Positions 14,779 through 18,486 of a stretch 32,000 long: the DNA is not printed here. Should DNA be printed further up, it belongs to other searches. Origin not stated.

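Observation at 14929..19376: EgtD methyltransferase plus Mo/W-pterin oxidoreductase::NifS fusion, a candidate oxygen-independent ergothioneine (thio-histidine) module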

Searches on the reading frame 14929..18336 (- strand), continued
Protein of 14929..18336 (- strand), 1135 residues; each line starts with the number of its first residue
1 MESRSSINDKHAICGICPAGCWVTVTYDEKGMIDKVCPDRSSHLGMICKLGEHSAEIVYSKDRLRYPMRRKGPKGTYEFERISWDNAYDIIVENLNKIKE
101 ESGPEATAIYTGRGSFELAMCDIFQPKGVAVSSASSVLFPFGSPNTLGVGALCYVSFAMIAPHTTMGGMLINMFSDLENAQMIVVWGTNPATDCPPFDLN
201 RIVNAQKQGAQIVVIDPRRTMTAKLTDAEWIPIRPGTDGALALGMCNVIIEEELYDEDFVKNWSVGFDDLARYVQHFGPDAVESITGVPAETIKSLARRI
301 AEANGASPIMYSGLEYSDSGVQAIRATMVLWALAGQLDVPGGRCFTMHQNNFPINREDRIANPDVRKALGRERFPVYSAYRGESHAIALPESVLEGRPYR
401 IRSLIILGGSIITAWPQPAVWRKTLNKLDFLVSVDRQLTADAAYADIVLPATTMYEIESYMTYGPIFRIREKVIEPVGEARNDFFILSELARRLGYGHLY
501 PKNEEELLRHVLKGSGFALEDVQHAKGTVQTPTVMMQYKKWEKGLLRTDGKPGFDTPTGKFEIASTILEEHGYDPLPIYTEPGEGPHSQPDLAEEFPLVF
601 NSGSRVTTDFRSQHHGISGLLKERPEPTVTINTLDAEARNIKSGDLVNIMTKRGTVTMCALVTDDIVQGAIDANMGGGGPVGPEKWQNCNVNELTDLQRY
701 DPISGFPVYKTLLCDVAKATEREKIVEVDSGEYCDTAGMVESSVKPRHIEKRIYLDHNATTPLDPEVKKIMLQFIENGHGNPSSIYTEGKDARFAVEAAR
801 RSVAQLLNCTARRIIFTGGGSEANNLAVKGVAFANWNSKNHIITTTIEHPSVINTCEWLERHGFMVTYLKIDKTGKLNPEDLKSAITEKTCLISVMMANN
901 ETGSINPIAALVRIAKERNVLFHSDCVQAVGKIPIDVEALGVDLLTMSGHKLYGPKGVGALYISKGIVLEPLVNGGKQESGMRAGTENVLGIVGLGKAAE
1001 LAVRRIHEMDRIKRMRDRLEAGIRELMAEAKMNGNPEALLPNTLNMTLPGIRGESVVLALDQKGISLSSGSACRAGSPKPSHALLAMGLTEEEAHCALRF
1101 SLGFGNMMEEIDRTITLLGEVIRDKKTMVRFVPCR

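Call 11: find_homologous_proteins(query=window:14929-18336:-, max_evalue=1e-20)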
Query window:14929-18336:- (1135 aa): 7918 proteins with E <= 1e-20 among 8000 candidates; the best 120 are listed.
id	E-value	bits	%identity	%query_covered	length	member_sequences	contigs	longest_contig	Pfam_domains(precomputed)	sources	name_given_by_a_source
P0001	0.0e+0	2384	89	100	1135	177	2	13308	PF00155.28,PF00384.28,PF00266.26,PF01568.28,PF01041.24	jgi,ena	jgi:cysteine desulfurase NifS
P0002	0.0e+0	2370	89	100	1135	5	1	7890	PF00384.28,PF00266.26,PF01568.28,PF01041.24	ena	-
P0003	0.0e+0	2354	88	100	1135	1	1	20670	PF00384.28,PF00266.26,PF01568.28,PF01041.24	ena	-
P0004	0.0e+0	2354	88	100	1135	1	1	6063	PF00384.28,PF00266.26,PF01568.28,PF01041.24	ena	-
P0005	0.0e+0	2353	88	100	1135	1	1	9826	PF00384.28,PF00266.26,PF01568.28,PF01041.24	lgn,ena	-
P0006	0.0e+0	2348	88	100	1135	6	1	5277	PF00384.28,PF00266.26,PF01568.28,PF01041.24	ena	-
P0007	0.0e+0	2337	87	100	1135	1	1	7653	PF00384.28,PF00266.26,PF01568.28,PF01041.24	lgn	-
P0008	0.0e+0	2337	87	100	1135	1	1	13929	PF00384.28,PF00266.26,PF01568.28,PF01041.24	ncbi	-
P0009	0.0e+0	2308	86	100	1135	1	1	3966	PF00384.28,PF00266.26,PF01568.28,PF01212.28,PF01041.24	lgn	-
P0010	0.0e+0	2203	82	100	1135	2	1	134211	PF00384.28,PF00266.26,PF01568.28,PF01041.24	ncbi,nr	ncbi:MAG: IscS subfamily cysteine desulfurase [Candidatus Scalindua sp.]|nr:IscS subfamily cysteine 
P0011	0.0e+0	2180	81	99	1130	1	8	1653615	PF00384.28,PF00266.26,PF01568.28,PF01041.24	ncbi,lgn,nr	ncbi:MAG: aminotransferase class V-fold PLP-dependent enzyme [Candidatus Scalindua sp. AMX11]|nr:MAG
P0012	0.0e+0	2172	81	99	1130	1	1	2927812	PF00384.28,PF00266.26,PF01568.28,PF01041.24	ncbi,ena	-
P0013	0.0e+0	2171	80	99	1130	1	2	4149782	PF00384.28,PF00266.26,PF01568.28,PF01041.24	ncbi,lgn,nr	ncbi:MAG: IscS subfamily cysteine desulfurase [Candidatus Scalindua sp.]|nr:IscS subfamily cysteine 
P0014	0.0e+0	2148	80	99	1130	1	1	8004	PF00384.28,PF00266.26,PF01568.28,PF01041.24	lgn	-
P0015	0.0e+0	2102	78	100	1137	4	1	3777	PF00384.28,PF00266.26,PF01568.28,PF01041.24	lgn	-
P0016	0.0e+0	2028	75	100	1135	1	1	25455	PF00384.28,PF00266.26,PF01568.28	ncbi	-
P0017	0.0e+0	2016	75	100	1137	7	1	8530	PF00155.28,PF00384.28,PF00266.26,PF01568.28,PF01212.28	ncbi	ncbi:MAG: IscS subfamily cysteine desulfurase [Candidatus Mariimomonas ferrooxydans]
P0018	0.0e+0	2007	74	100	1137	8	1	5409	PF00384.28,PF00266.26,PF01568.28,PF01212.28,PF01041.24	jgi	jgi:cysteine desulfurase NifS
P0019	0.0e+0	2001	74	99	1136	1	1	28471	PF00155.28,PF00384.28,PF00266.26,PF01568.28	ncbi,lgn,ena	-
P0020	0.0e+0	1998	74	99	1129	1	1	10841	PF00384.28,PF00266.26,PF01568.28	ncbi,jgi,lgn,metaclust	metaclust:\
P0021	0.0e+0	1992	74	100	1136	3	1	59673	PF00384.28,PF00266.26,PF01568.28,PF01053.27,PF01041.24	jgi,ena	-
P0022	0.0e+0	1980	73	99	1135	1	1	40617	PF00384.28,PF00266.26,PF01568.28,PF01212.28,PF01041.24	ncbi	-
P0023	0.0e+0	1974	73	99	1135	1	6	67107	PF00384.28,PF00266.26,PF01568.28,PF01041.24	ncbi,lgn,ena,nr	ncbi:MAG TPA: aminotransferase class V-fold PLP-dependent enzyme [Nitrospirae bacterium]|nr:cysteine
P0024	0.0e+0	1974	73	99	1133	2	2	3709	PF00155.28,PF00384.28,PF00266.26,PF01568.28,PF01212.28,PF01041.24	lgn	-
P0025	0.0e+0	1974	73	100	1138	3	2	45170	PF00384.28,PF00266.26,PF01568.28,PF01041.24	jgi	jgi:cysteine desulfurase NifS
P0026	0.0e+0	1973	73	99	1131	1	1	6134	PF00384.28,PF00266.26,PF01568.28,PF01041.24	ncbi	-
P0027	0.0e+0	1968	72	100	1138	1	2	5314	PF00384.28,PF00266.26,PF01568.28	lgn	-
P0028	0.0e+0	1964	72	100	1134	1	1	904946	PF00384.28,PF00266.26,PF01568.28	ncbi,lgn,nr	ncbi:MAG: IscS subfamily cysteine desulfurase [Candidatus Brocadiaceae bacterium]|nr:IscS subfamily 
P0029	0.0e+0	1963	72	100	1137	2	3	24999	PF00384.28,PF00266.26,PF01568.28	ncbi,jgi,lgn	jgi:cysteine desulfurase NifS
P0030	0.0e+0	1958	73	99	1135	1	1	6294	PF00384.28,PF00266.26,PF01568.28,PF01212.28,PF01041.24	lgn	-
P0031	0.0e+0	1958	73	99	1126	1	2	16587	PF00384.28,PF00266.26,PF01568.28,PF01212.28,PF01041.24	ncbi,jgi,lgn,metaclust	jgi:cysteine desulfurase NifS|metaclust:\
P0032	0.0e+0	1957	72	100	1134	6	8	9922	PF00155.28,PF00384.28,PF00266.26,PF01568.28,PF01041.24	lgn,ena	-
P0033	0.0e+0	1954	72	100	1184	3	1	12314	PF00384.28,PF00266.26,PF01568.28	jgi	-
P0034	0.0e+0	1953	72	100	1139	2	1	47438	PF00155.28,PF00384.28,PF00266.26,PF01568.28,PF01212.28,PF01041.24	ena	-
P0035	0.0e+0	1953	72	100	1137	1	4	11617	PF00384.28,PF00266.26,PF01568.28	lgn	-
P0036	0.0e+0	1953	73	100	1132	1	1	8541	PF00384.28,PF00266.26,PF01568.28,PF01212.28,PF01041.24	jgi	jgi:cysteine desulfurase NifS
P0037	0.0e+0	1950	72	100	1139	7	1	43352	PF00384.28,PF00266.26,PF01568.28,PF01041.24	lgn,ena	-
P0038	0.0e+0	1949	72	100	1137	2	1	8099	PF00384.28,PF00266.26,PF01568.28,PF01041.24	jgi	jgi:cysteine desulfurase NifS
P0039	0.0e+0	1946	72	99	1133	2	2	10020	PF00384.28,PF00266.26,PF01568.28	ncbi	-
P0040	0.0e+0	1946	73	99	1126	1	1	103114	PF00384.28,PF00266.26,PF01568.28,PF01041.24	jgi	-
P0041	0.0e+0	1946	72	99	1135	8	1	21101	PF00155.28,PF00384.28,PF00266.26,PF01568.28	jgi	-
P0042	0.0e+0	1946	72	99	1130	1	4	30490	PF00384.28,PF00266.26,PF01568.28,PF01212.28,PF01041.24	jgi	jgi:cysteine desulfurase NifS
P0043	0.0e+0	1945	72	99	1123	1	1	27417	PF00155.28,PF00384.28,PF00266.26,PF01568.28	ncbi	ncbi:MAG: IscS subfamily cysteine desulfurase [Nitrospirota bacterium]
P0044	0.0e+0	1945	72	100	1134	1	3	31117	PF00384.28,PF00266.26,PF01568.28,PF01212.28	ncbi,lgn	-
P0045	0.0e+0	1944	71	99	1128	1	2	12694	PF00384.28,PF00266.26,PF01568.28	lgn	-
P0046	0.0e+0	1944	72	99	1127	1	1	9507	PF00384.28,PF00266.26,PF01568.28,PF01212.28,PF01053.27,PF01041.24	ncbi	-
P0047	0.0e+0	1942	72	100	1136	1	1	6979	PF00384.28,PF00266.26,PF01568.28,PF01041.24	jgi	jgi:cysteine desulfurase NifS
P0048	0.0e+0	1942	72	99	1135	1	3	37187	PF00384.28,PF00266.26,PF01568.28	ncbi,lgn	-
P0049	0.0e+0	1941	73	99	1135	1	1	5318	PF00384.28,PF00266.26,PF01568.28,PF01212.28,PF01041.24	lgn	-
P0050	0.0e+0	1940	72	99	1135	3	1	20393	PF00384.28,PF00266.26,PF01568.28,PF01212.28,PF01053.27,PF01041.24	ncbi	-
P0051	0.0e+0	1940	72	99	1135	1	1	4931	PF00384.28,PF00266.26,PF01568.28,PF01212.28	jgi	jgi:cysteine desulfurase NifS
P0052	0.0e+0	1939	72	99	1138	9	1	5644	PF00384.28,PF00266.26,PF01568.28,PF01041.24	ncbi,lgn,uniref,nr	ncbi:MAG: Cysteine desulfurase [Candidatus Jettenia ecosi]|uniref:cysteine desulfurase n=1 Tax=Candi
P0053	0.0e+0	1939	71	100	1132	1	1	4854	PF00384.28,PF00266.26,PF01568.28,PF01041.24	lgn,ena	-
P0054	0.0e+0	1938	73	99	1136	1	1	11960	PF00384.28,PF00266.26,PF01568.28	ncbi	-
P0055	0.0e+0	1938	73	100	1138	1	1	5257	PF00384.28,PF00266.26,PF01568.28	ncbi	-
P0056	0.0e+0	1938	72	99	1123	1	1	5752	PF00155.28,PF00384.28,PF00266.26,PF01568.28,PF01041.24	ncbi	-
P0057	0.0e+0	1937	72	99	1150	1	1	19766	PF00155.28,PF00384.28,PF00266.26,PF01568.28,PF01212.28,PF01041.24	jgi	-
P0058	0.0e+0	1937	72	99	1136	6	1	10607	PF00384.28,PF00266.26,PF01568.28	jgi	jgi:cysteine desulfurase NifS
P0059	0.0e+0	1937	72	100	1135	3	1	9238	PF00384.28,PF00266.26,PF01568.28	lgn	-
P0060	0.0e+0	1937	72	99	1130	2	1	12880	PF00384.28,PF00266.26,PF01568.28,PF01212.28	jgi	jgi:cysteine desulfurase NifS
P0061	0.0e+0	1936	73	99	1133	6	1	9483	PF00384.28,PF00266.26,PF01568.28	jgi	jgi:cysteine desulfurase NifS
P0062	0.0e+0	1935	72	99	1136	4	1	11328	PF00384.28,PF00266.26,PF01568.28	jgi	-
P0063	0.0e+0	1934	72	100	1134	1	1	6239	PF00384.28,PF00266.26,PF01568.28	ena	-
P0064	0.0e+0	1934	72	99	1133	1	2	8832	PF00384.28,PF00266.26,PF01568.28,PF01041.24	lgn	-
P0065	0.0e+0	1934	72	99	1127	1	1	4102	PF00384.28,PF00266.26,PF01568.28,PF01041.24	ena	-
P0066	0.0e+0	1933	72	100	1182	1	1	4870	PF00384.28,PF00266.26,PF01568.28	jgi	jgi:cysteine desulfurase NifS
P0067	0.0e+0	1933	72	99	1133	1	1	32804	PF00384.28,PF00266.26,PF01568.28,PF01212.28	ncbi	-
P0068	0.0e+0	1932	72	100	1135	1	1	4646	PF00384.28,PF00266.26,PF01568.28,PF01212.28,PF01041.24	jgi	-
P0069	0.0e+0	1932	72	100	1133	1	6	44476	PF00384.28,PF00266.26,PF01568.28,PF01212.28,PF01041.24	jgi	jgi:cysteine desulfurase NifS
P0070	0.0e+0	1926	72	100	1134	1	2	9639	PF00384.28,PF00266.26,PF01568.28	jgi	jgi:cysteine desulfurase NifS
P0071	0.0e+0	1926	72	100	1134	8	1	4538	PF00155.28,PF00384.28,PF00266.26,PF01568.28,PF01212.28,PF01041.24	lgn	-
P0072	0.0e+0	1926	71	99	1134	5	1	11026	PF00384.28,PF00266.26,PF01568.28,PF01041.24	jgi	-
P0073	0.0e+0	1925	71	99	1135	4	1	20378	PF00384.28,PF00266.26,PF01568.28,PF01212.28,PF01041.24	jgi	jgi:cysteine desulfurase NifS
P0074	0.0e+0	1925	71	99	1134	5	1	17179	PF00384.28,PF00266.26,PF01568.28,PF01041.24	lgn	-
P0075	0.0e+0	1925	71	100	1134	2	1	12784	PF00384.28,PF00266.26,PF01568.28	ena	-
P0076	0.0e+0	1924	72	99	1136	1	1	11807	PF00384.28,PF00266.26,PF01568.28,PF01041.24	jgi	-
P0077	0.0e+0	1919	71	99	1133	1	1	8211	PF00155.28,PF00384.28,PF00266.26,PF01568.28,PF01212.28,PF01041.24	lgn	-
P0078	0.0e+0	1918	72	99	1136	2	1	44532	PF00384.28,PF00266.26,PF01568.28,PF01212.28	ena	-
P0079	0.0e+0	1918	71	100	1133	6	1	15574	PF00384.28,PF00266.26,PF01568.28,PF01041.24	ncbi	-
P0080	0.0e+0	1918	72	99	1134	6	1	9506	PF00384.28,PF00266.26,PF01568.28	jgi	jgi:cysteine desulfurase NifS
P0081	0.0e+0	1917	72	99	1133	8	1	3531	PF00384.28,PF00266.26,PF01568.28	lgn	-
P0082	0.0e+0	1915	71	100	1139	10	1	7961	PF00384.28,PF00266.26,PF01568.28,PF01212.28,PF01041.24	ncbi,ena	-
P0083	0.0e+0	1915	72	99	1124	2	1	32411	PF00384.28,PF00266.26,PF01568.28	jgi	jgi:cysteine desulfurase NifS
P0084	0.0e+0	1915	72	99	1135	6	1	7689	PF00384.28,PF00266.26,PF01568.28,PF01212.28,PF01041.24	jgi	jgi:cysteine desulfurase NifS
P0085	0.0e+0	1915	74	96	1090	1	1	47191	PF00384.28,PF00266.26,PF01568.28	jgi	jgi:cysteine desulfurase NifS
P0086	0.0e+0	1913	72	99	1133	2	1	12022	PF00384.28,PF00266.26,PF01568.28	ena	-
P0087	0.0e+0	1913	71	99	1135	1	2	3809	PF00155.28,PF00384.28,PF00266.26,PF01568.28,PF01212.28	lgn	-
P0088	0.0e+0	1912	71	99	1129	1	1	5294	PF00384.28,PF00266.26,PF01568.28,PF01212.28,PF01041.24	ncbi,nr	ncbi:MAG: aminotransferase class V-fold PLP-dependent enzyme [bacterium]|nr:aminotransferase class V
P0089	0.0e+0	1912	71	99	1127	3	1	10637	PF00384.28,PF00266.26,PF01568.28,PF01212.28,PF01041.24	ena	-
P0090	0.0e+0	1912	72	99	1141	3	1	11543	PF00384.28,PF00266.26,PF01568.28,PF01041.24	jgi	jgi:cysteine desulfurase NifS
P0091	0.0e+0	1912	72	99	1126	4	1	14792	PF00155.28,PF00384.28,PF00266.26,PF01568.28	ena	-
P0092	0.0e+0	1912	72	98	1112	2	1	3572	PF00384.28,PF00266.26,PF01568.28,PF01212.28,PF01041.24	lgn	-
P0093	0.0e+0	1909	72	100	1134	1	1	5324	PF00384.28,PF00266.26,PF01568.28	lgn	-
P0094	0.0e+0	1909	71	99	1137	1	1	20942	PF00384.28,PF00266.26,PF01568.28,PF01212.28,PF01041.24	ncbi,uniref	ncbi:aminotransferase class V-fold PLP-dependent enzyme [candidate division CSSED10-310 bacterium]|u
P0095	0.0e+0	1908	71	99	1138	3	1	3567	PF00384.28,PF00266.26,PF01568.28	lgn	-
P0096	0.0e+0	1907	73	96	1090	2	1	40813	PF00384.28,PF00266.26,PF01568.28,PF01212.28,PF01041.24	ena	-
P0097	0.0e+0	1906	72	99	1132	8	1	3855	PF00384.28,PF00266.26,PF01568.28,PF01212.28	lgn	-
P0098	0.0e+0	1905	71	100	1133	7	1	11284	PF00384.28,PF00266.26,PF01568.28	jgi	jgi:cysteine desulfurase NifS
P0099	0.0e+0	1905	74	97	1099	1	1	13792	PF00384.28,PF00266.26,PF01568.28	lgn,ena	-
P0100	0.0e+0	1904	70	99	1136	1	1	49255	PF00384.28,PF00266.26,PF01568.28,PF01212.28,PF01041.24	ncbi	-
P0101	0.0e+0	1904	72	99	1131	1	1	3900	PF00384.28,PF00266.26,PF01568.28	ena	-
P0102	0.0e+0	1903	72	99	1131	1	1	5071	PF00155.28,PF00384.28,PF00266.26,PF01568.28,PF01212.28,PF01041.24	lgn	-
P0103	0.0e+0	1903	72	100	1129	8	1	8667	PF00384.28,PF00266.26,PF01568.28,PF01041.24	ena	-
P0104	0.0e+0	1901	71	99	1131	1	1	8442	PF00155.28,PF00384.28,PF00266.26,PF01568.28,PF01212.28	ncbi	-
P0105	0.0e+0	1900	71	99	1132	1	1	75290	PF00384.28,PF00266.26,PF01568.28,PF01212.28,PF01041.24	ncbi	-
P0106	0.0e+0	1900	69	100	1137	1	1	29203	PF00384.28,PF00266.26,PF01568.28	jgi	-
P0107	0.0e+0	1899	70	100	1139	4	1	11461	PF00384.28,PF00266.26,PF01568.28,PF01212.28,PF01053.27,PF01041.24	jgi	jgi:cysteine desulfurase NifS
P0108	0.0e+0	1898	73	98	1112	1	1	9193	PF00384.28,PF00266.26,PF01568.28,PF01212.28,PF01041.24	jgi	jgi:cysteine desulfurase NifS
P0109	0.0e+0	1897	71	99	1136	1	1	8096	PF00384.28,PF00266.26,PF01568.28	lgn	-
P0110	0.0e+0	1896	72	100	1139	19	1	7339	PF00384.28,PF00266.26,PF01568.28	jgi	jgi:cysteine desulfurase NifS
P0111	0.0e+0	1896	72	100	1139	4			PF00384.28,PF00266.26,PF01568.28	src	-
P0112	0.0e+0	1894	70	99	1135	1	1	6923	PF00384.28,PF00266.26,PF01568.28,PF01041.24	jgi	jgi:cysteine desulfurase NifS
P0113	0.0e+0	1894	71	100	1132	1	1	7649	PF00384.28,PF00266.26,PF01568.28,PF01212.28,PF01041.24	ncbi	-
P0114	0.0e+0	1893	71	100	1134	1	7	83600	PF00384.28,PF00266.26,PF01568.28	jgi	jgi:cysteine desulfurase NifS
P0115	0.0e+0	1892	70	100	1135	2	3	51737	PF00384.28,PF00266.26,PF01568.28,PF01212.28,PF01041.24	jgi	jgi:cysteine desulfurase NifS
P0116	0.0e+0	1891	71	100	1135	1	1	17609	PF00384.28,PF00266.26,PF01568.28,PF01212.28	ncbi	-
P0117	0.0e+0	1888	71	99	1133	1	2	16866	PF00155.28,PF00384.28,PF00266.26,PF01568.28,PF01212.28,PF01041.24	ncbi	-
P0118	0.0e+0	1887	70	99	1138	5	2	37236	PF00384.28,PF00266.26,PF01568.28,PF01212.28,PF01041.24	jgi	jgi:cysteine desulfurase NifS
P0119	0.0e+0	1886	70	99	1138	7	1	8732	PF00384.28,PF00266.26,PF01568.28,PF01212.28,PF01053.27,PF01041.24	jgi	-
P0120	0.0e+0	1885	71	99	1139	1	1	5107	PF00384.28,PF00266.26,PF01568.28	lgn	-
